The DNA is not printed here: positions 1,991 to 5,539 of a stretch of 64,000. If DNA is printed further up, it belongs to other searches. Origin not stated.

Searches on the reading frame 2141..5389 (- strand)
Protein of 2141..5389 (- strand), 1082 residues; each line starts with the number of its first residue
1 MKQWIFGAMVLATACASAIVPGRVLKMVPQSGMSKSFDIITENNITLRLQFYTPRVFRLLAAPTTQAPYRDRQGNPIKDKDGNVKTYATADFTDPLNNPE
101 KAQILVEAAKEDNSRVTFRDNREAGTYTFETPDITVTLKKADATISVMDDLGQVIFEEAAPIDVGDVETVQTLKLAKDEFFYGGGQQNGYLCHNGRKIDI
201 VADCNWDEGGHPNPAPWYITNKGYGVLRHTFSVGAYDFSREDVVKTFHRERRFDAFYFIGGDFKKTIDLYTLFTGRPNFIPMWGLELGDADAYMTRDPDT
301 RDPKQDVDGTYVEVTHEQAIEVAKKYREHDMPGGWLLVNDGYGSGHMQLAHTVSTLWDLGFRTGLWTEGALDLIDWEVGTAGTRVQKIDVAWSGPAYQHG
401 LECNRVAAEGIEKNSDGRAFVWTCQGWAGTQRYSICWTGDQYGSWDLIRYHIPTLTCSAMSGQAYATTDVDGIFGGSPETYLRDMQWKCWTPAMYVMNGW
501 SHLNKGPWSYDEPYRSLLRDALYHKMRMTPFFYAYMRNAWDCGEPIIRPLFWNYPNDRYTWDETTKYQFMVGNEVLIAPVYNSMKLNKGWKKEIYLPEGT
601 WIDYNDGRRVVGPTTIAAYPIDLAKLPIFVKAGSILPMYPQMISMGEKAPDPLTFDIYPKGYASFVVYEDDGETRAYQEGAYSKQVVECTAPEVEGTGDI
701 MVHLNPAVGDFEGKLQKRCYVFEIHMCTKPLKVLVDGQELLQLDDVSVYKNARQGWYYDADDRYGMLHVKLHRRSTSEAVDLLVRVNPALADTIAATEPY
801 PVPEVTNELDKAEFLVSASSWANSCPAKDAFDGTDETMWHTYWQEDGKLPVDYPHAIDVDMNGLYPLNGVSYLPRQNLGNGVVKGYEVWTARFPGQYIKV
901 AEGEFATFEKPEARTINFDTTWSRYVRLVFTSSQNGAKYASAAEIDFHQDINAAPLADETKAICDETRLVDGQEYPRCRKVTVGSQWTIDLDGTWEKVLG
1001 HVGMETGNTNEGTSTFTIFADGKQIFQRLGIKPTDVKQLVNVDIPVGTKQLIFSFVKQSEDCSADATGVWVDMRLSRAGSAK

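Call 58: search_protein_families(library=pfam, proteins=[window:2141-5389:-], max_evalue=0.00001)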
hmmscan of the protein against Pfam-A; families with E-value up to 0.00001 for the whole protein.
window:2141-5389:- (1082 aa): 7 families
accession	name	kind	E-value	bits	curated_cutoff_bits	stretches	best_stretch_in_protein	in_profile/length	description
PF01055.32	Glyco_hydro_31_2nd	-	5.6e-22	79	23.5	1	400-534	191-327/328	Glycosyl hydrolases family 31 TIM-barrel domain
PF21365.3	Glyco_hydro_31_3rd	-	6.5e-22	78.2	24.4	1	543-636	1-87/87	Glycosyl hydrolase family 31 C-terminal domain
PF00754.31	F5_F8_type_C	-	1.8e-16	60.8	28.2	1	819-945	5-127/127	F5/8 type C domain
PF17137.9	DUF5110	-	3.2e-15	56.3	27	1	652-725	1-69/71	Domain of unknown function (DUF5110)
PF08305.17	NPCBM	-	1e-10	42.2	23.9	1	969-1075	32-136/137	NPCBM/NEW2 domain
PF13802.12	Gal_mutarotas_2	-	1.4e-09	38.9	27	1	46-235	1-182/184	Glycosyl hydrolase 31 N-terminal galactose mutarotase-like domain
PF22633.2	F5_F8_type_C_2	-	8e-06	26.8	27.8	0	830-928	2-91/91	NedA-like, galactose-binding domain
